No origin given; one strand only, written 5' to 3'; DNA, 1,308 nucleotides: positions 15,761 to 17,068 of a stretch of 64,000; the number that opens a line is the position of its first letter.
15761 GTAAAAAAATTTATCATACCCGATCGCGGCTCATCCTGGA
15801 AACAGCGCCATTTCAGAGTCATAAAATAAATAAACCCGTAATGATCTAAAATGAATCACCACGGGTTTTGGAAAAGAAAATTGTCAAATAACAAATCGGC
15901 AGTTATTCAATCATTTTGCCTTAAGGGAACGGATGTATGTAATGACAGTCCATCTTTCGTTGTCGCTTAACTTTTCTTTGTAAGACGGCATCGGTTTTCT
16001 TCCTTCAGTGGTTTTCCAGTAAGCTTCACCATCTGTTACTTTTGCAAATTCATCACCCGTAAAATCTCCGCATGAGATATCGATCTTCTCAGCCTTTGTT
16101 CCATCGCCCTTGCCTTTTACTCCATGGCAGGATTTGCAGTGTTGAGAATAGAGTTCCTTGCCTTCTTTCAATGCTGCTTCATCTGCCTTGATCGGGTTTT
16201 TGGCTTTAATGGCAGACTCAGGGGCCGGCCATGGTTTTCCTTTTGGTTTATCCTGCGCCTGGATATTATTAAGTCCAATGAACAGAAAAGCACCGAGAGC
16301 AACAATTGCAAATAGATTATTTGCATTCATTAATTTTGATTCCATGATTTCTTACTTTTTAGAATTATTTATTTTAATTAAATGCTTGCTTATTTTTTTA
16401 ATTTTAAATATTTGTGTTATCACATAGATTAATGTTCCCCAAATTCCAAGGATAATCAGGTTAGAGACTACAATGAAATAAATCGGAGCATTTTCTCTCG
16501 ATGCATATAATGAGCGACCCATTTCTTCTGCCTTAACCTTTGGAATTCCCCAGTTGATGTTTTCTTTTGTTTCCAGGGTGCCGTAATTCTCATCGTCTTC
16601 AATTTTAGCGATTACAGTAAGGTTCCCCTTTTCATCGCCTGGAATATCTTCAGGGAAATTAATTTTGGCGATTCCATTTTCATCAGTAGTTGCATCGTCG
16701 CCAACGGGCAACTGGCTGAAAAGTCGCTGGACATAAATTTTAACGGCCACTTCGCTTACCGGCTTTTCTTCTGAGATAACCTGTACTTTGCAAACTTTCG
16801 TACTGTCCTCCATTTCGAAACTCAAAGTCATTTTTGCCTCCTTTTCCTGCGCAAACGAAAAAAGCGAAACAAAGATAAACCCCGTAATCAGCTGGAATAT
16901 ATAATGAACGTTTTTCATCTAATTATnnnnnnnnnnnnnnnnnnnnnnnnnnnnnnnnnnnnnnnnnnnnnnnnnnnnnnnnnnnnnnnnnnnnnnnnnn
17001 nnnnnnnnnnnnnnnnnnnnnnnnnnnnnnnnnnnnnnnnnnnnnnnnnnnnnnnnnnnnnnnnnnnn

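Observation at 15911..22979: Orphan NrfCD/NosGH-like quinol-dehydrogenase module embedded in an 8-gene lipoprotein/cytochrome/OM-barrel operon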

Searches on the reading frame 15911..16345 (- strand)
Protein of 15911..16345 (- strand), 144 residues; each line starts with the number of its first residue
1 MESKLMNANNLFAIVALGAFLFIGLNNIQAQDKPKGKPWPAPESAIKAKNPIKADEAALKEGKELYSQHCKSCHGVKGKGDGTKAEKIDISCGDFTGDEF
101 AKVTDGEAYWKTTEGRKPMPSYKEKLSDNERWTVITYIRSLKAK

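Call 3: search_protein_families(library=pfam, proteins=[window:15911-16345:-], max_evalue=0.01)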
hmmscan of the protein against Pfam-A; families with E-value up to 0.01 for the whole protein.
window:15911-16345:- (144 aa): 2 families
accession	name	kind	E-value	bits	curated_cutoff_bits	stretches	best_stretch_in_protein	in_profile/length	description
PF13442.11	Cytochrome_CBB3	-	1.6e-13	51.2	27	1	57-138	1-68/68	Cytochrome C oxidase, cbb3-type, subunit III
PF00034.26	Cytochrom_C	-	3.8e-13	51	21.3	1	60-142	2-90/90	Cytochrome c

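Call 4: search_protein_families(library=ncbifam, proteins=[window:15911-16345:-], max_evalue=0.01)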
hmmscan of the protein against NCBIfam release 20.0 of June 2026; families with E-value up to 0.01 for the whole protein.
window:15911-16345:- (144 aa): 10 families
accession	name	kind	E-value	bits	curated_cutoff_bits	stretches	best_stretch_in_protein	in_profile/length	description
NF011054.0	PRK14486.1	equivalog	6.3e-16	58.7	447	1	43-143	199-292/294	putative bifunctional cbb3-type cytochrome c oxidase subunit II/cytochrome c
TIGR04494.1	c550_PedF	equivalog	3.9e-11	43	122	1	45-142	36-131/133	cytochrome c-550 PedF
NF033864.1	cytochrome579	equivalog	1.1e-10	41.6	280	1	46-141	35-139/179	cytochrome 579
TIGR00782.1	ccoP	equivalog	1e-08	34.9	179.95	1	53-142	197-282/285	cytochrome-c oxidase, cbb3-type subunit III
NF050122.1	bc1_QcrC_actin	exception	1.2e-08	34.6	200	1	49-81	34-63/253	cytochrome bc1 complex diheme cytochrome c subunit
NF045930.1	Cytc6PetJCyano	equivalog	1.6e-06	28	135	1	54-138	23-102/110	cytochrome c6 PetJ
NF040606.1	CytoC_perox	subfamily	4.3e-05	22.9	150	1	53-84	292-323/524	di-heme-cytochrome C peroxidase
TIGR03872.1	cytochrome_MoxG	equivalog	8.2e-05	22.7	147.8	1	48-80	33-65/133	cytochrome c(L), periplasmic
NF045774.1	cytochro_C551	exception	0.0024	17.8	118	1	51-81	31-61/110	cytochrome c551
NF045773.1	cytochro_C550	exception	0.0054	16.7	125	0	48-81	38-71/118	cytochrome c550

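Call 66: search_solved_structures(query=window:15911-16345:-, max_evalue=0.001)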
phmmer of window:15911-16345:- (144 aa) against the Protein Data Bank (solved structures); distinct sequences matched with E-value up to 0.001: 25.
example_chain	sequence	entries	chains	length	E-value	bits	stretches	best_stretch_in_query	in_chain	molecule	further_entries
6h5l_B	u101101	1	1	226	1e-18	71.1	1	40-141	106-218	Conserved hypothetical cytochrome protein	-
7o9u_A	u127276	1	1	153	1.1e-16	64.4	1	35-140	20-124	Cytochrome c552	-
9vr0_A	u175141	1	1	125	1.1e-16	64.4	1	36-140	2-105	Cytochrome c552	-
6btm_E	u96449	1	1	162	6.4e-11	45.8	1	47-143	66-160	Alternative Complex III subunit E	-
6lod_E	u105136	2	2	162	5.6e-09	39.5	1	39-142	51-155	Cytochrome c domain-containing protein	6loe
6f0k_E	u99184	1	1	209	3.4e-08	37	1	47-142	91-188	Quinol:cytochrome c oxidoreductase monoheme cytochrome subunit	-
7q21_C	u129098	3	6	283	8.2e-08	35.7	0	53-82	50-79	Cytochrome bc1 complex cytochrome c subunit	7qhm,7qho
3mk7_C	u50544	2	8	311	1.1e-07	35.2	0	55-143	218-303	Cytochrome c oxidase, cbb3-type, subunit P | Cbb3-type cytochrome c oxidase subunit CcoP1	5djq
7o38_A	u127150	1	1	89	3.4e-07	33.7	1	61-143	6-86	Cytochrome c-552 Ks_3357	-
6hwh_M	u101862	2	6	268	9e-07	32.3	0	59-140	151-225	Cytochrome bc1 complex cytochrome c subunit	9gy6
8snh_G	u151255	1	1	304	9.6e-07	32.2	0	55-84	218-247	Cbb3-type cytochrome c oxidase subunit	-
8ovc_O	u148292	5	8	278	1e-06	32.2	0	59-140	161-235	Cytochrome bc1 complex cytochrome c subunit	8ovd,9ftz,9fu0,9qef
6adq_C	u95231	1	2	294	1.2e-06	31.9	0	59-140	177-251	Cytochrome bc1 complex cytochrome c subunit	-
9wcx_U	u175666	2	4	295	1.4e-06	31.7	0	60-140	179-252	Cytochrome bc1 complex cytochrome c subunit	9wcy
7rh5_O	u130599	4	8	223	2.7e-06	30.8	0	59-140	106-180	Cytochrome bc1 complex cytochrome c subunit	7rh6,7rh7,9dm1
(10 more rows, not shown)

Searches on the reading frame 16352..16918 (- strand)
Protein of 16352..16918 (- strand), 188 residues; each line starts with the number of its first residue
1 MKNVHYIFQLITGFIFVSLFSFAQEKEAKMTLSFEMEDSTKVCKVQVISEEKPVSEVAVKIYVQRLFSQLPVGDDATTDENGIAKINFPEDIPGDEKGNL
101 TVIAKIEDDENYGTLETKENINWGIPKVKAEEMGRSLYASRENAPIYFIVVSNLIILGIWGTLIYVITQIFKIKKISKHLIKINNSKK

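Call 3: search_protein_families(library=pfam, proteins=[window:16352-16918:-], max_evalue=0.01)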
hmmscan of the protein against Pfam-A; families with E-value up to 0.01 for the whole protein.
window:16352-16918:- (188 aa): 2 families
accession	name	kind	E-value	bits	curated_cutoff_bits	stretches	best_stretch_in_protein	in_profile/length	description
PF11974.14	bMG3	-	0.0012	19.2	34.9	1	32-119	6-89/103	Bacterial alpha-2-macroglobulin MG3 domain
PF10670.15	DUF4198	-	0.0093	16.5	34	0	42-90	148-197/209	Domain of unknown function (DUF4198)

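Call 4: search_protein_families(library=ncbifam, proteins=[window:16352-16918:-], max_evalue=0.01)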
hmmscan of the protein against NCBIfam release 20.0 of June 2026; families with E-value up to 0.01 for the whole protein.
window:16352-16918:- (188 aa): 0 families

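Call 22: search_protein_families(library=pfam, proteins=[window:16352-16918:-], max_evalue=1)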
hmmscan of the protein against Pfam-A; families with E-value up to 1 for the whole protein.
window:16352-16918:- (188 aa): 3 families
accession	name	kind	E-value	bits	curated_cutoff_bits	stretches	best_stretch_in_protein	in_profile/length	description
PF11974.14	bMG3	-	0.0012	19.2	34.9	1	32-119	6-89/103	Bacterial alpha-2-macroglobulin MG3 domain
PF10670.15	DUF4198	-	0.0093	16.5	34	1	42-90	148-197/209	Domain of unknown function (DUF4198)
PF02369.22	Big_1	-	0.039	14.5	34.9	1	50-110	29-84/93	Bacterial Ig-like domain (group 1)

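Call 64: search_solved_structures(query=A4, max_evalue=10)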
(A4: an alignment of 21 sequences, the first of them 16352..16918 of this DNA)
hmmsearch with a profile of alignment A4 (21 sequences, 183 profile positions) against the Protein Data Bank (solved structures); distinct sequences matched with E-value up to 10: 7.
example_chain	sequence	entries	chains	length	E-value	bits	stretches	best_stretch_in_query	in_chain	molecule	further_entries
6tpl_A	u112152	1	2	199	0.014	18.2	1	25-106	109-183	Intimin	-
5v5i_B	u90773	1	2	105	0.44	13.3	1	56-122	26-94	Ubiquitin variant CC.1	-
1eno_A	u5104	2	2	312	0.55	13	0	89-125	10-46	ENOYL ACYL CARRIER PROTEIN REDUCTASE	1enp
1f00_I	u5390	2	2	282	0.72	12.6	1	41-107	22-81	INTIMIN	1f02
3e8v_A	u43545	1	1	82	1.5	11.5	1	44-86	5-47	Possible transglutaminase-family protein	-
1d7o_A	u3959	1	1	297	1.7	11.4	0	91-125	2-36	ENOYL-[ACYL-CARRIER PROTEIN] REDUCTASE (NADH) PRECURSOR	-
1cwu_A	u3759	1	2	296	2.4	10.9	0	91-125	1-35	ENOYL ACP REDUCTASE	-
